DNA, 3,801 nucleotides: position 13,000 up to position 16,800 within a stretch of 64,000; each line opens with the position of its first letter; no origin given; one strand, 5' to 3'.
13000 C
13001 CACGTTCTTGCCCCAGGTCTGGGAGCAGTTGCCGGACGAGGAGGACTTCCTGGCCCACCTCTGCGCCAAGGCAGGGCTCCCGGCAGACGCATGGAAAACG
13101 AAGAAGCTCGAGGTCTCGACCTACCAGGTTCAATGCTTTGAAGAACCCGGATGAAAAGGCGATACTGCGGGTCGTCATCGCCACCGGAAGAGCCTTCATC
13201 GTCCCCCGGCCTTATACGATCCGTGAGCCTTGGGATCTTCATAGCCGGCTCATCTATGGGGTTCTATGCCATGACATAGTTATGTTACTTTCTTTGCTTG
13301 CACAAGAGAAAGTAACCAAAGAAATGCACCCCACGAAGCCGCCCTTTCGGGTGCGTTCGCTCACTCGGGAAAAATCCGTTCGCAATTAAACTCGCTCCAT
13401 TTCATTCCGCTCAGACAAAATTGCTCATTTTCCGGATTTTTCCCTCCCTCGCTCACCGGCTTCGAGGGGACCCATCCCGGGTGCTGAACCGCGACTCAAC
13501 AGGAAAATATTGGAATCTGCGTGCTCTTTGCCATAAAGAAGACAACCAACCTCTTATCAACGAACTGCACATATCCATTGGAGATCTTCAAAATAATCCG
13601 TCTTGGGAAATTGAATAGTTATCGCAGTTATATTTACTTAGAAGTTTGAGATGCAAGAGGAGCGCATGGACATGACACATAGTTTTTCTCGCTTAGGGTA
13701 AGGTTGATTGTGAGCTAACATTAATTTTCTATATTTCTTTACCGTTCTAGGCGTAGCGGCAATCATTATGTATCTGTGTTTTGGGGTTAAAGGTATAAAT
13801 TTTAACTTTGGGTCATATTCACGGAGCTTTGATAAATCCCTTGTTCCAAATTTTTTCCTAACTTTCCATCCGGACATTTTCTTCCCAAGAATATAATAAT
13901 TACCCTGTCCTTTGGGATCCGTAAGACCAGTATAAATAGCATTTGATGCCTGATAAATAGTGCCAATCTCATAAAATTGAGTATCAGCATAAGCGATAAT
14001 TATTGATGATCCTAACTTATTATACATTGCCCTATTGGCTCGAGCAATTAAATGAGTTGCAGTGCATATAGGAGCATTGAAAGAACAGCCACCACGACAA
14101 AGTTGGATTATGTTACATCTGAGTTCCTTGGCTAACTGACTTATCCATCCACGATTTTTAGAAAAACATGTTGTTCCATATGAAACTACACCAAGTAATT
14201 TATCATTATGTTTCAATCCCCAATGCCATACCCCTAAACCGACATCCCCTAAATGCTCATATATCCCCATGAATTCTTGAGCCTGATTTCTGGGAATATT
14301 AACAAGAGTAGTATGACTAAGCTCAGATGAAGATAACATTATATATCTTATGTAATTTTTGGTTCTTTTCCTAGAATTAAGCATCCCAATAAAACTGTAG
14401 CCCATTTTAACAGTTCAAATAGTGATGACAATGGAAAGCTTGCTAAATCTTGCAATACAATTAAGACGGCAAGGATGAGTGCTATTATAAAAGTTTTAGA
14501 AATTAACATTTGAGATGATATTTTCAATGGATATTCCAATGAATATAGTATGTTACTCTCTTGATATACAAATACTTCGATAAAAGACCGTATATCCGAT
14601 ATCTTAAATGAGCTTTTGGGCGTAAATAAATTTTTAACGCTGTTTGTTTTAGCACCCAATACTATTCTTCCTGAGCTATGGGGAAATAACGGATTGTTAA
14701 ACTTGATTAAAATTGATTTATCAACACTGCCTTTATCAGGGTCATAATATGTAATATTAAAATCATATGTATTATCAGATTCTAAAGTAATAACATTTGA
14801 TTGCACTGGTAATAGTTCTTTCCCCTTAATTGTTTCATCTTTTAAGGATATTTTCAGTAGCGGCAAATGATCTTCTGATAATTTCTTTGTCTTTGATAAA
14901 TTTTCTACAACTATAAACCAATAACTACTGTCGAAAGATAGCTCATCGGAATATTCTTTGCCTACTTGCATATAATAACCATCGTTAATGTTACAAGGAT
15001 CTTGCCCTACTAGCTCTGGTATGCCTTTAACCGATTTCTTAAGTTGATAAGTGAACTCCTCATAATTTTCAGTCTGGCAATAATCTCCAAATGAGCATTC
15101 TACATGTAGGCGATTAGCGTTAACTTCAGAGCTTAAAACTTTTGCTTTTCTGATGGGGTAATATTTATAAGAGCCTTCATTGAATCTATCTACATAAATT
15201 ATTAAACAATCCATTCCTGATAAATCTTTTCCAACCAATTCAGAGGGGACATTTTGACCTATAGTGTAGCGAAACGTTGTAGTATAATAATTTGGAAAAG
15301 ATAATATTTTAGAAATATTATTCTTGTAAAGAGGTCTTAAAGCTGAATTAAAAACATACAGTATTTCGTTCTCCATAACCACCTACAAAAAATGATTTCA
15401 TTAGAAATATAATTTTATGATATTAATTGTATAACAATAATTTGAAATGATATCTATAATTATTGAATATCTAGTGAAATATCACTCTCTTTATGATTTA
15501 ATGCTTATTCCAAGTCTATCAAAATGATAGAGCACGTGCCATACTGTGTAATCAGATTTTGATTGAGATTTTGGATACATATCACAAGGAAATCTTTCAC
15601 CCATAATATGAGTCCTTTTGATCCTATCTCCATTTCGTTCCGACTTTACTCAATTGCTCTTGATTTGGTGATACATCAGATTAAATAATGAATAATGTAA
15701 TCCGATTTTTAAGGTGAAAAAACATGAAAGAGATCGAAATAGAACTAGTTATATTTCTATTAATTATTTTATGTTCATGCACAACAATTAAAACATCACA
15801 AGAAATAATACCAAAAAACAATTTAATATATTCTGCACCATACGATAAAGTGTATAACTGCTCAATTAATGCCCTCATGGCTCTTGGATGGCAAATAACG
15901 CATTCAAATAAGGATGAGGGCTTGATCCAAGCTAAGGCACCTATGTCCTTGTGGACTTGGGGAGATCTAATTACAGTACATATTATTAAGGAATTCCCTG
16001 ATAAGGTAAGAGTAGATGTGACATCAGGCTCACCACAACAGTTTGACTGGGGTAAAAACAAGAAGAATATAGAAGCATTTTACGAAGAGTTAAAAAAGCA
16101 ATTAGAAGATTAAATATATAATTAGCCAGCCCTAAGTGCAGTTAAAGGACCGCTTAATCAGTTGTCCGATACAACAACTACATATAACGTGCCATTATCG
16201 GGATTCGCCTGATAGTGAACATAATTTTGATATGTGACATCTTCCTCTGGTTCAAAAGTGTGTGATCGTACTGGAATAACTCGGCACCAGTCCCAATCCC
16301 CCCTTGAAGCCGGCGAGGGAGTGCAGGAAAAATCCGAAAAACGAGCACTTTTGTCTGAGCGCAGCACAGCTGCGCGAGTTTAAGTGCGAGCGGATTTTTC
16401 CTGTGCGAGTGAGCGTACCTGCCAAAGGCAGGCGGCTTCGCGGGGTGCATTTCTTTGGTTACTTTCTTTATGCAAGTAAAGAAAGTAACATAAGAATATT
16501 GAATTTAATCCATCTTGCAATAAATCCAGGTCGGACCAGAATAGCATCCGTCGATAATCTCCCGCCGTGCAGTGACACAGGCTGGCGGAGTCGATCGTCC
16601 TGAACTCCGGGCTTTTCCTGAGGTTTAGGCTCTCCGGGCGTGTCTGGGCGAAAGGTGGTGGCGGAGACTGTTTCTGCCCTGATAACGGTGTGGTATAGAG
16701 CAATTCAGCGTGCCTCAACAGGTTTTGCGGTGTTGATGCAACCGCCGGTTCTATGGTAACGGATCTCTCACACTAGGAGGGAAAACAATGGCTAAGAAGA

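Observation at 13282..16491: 3.2-kb low-GC cassette bounded by ~190-bp inverted repeats, carrying three ORFs of unknown function, inserted between AMMECR1 and htrA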

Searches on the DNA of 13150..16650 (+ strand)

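Call 16: search_rna_families(source=window, start=13150, end=16650, threshold=evalue, max_evalue=10)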
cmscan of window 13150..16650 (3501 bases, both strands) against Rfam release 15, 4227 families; matches with E-value up to 10: 1.
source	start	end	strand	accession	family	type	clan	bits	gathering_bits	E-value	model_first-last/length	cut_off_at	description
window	14693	14782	-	RF01197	snR39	Gene; snRNA; snoRNA; CD-box;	CL00054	21.3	40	1.8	1-95/95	no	Small nucleolar RNA snR39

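Call 20: search_dna_similar(query=window:13270-13480:+, collection=plasmids, mode=distant, max_evalue=0.001, max_rows=30)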
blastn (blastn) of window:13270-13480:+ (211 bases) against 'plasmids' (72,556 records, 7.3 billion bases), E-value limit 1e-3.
Records with a match: 1; places in all: 7; records where one place covers at least 80% of the query: 0.
Best place of each record, by identity: 90-95% 1.
By first word of the organism name: Ilyobacter 1.
By predicted mobility (MOB-suite, as given by PLSDB): non-mobilizable 1.
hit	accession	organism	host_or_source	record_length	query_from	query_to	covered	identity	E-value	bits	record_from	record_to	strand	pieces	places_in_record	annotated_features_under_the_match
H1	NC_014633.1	Ilyobacter polytropus DSM 2926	marine mud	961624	14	63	24%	92.2%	4e-9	68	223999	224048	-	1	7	none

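Call 21: get_annotated_region(hit=H1, flank=4000)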
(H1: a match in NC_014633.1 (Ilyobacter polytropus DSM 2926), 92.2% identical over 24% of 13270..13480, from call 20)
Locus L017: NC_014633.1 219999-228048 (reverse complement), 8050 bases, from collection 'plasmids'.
description: Ilyobacter polytropus DSM 2926 plasmid pILYOP01, complete sequence
organism: Ilyobacter polytropus DSM 2926 (NCBI taxid 572544)
taxonomy: Bacteria; Fusobacteriota; Fusobacteriia; Fusobacteriales; Fusobacteriaceae; Ilyobacter; Ilyobacter polytropus; Ilyobacter polytropus DSM 2926
host: -; source: marine mud; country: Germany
typing (MOB-suite, as given by PLSDB): non-mobilizable; replicon rep_cluster_99
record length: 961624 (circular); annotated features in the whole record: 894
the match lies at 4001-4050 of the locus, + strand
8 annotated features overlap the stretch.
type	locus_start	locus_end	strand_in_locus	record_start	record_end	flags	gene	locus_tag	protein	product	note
CDS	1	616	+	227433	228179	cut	-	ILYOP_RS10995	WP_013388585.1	IclR family transcriptional regulator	GO:0006355 - regulation of DNA-templated transcription [Evidence IEA]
CDS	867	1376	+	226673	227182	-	-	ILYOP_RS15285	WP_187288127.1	DUF1850 domain-containing protein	-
CDS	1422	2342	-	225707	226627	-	-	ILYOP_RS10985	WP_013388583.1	DUF523 domain-containing protein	-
CDS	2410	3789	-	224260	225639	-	-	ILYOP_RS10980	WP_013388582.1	deoxyribodipyrimidine photo-lyase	-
CDS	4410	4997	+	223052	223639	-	-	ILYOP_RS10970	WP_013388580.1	VWA domain-containing protein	-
CDS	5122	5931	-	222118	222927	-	-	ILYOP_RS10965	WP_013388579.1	SDR family NAD(P)-dependent oxidoreductase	-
CDS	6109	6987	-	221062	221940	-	-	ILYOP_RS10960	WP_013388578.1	radical SAM protein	-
CDS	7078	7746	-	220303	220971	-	-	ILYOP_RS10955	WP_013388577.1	NAD(P)H-dependent oxidoreductase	-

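Call 109: search_rna_families(sources=[L101, L102, L006, L004, L017, L008], threshold=evalue, max_evalue=1)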
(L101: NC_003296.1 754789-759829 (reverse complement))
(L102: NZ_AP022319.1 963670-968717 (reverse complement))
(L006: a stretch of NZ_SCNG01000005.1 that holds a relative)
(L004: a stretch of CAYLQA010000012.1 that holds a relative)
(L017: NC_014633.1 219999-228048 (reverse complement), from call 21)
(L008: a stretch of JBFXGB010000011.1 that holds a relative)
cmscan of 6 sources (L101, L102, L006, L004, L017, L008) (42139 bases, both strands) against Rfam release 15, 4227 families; matches with E-value up to 1: 15.
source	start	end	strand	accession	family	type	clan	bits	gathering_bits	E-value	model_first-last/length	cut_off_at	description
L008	4301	4428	-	RF01731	TwoAYGGAY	Cis-reg;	CL00106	62.1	43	4.3e-08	1-168/168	no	TwoAYGGAY RNA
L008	3823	3977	+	RF01731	TwoAYGGAY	Cis-reg;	CL00106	59.1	43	2.1e-07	1-168/168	no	TwoAYGGAY RNA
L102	2406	2511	-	RF02421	Bp1_684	Gene; sRNA;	-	38.1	44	4.8e-05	1-113/113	no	Burkholderia sRNA Bp1_Cand684_SIPHT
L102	2994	3098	+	RF02421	Bp1_684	Gene; sRNA;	-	36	44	0.00017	1-113/113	no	Burkholderia sRNA Bp1_Cand684_SIPHT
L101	2567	2654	+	RF03952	mir-3718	Gene; miRNA;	-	32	78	0.0021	1-92/92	no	mir-3718 microRNA precursor family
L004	7028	7129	-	RF00994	mir-1255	Gene; miRNA;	-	31.1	63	0.01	1-67/67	no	mir-1255 microRNA precursor family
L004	7029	7130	+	RF00994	mir-1255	Gene; miRNA;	-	31.1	63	0.01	1-67/67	no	mir-1255 microRNA precursor family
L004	7011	7145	-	RF04251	MIR5070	Gene; miRNA;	CL00139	30.9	100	0.047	1-116/116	no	MIR5070 microRNA precursor family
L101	2773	2870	+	RF04164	MIR1507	Gene; miRNA;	-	30.6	73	0.0035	1-107/107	no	MIR1507 microRNA precursor family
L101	2779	2862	+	RF03831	mir-627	Gene; miRNA;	-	30.4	86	0.0058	1-87/87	no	mir-627 microRNA precursor family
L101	2776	2865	-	RF04164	MIR1507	Gene; miRNA;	-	30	73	0.0052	1-107/107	no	MIR1507 microRNA precursor family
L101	2563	2657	-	RF04164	MIR1507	Gene; miRNA;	-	28.5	73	0.015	1-107/107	no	MIR1507 microRNA precursor family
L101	2561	2660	-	RF03952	mir-3718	Gene; miRNA;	-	28.4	78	0.026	1-92/92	no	mir-3718 microRNA precursor family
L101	2784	2858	+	RF03261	mir-1759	Gene; miRNA;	-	27.9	58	0.26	1-75/75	no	mir-1759 microRNA precursor family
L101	2784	2858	-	RF03261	mir-1759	Gene; miRNA;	-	25.9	58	0.9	1-75/75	no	mir-1759 microRNA precursor family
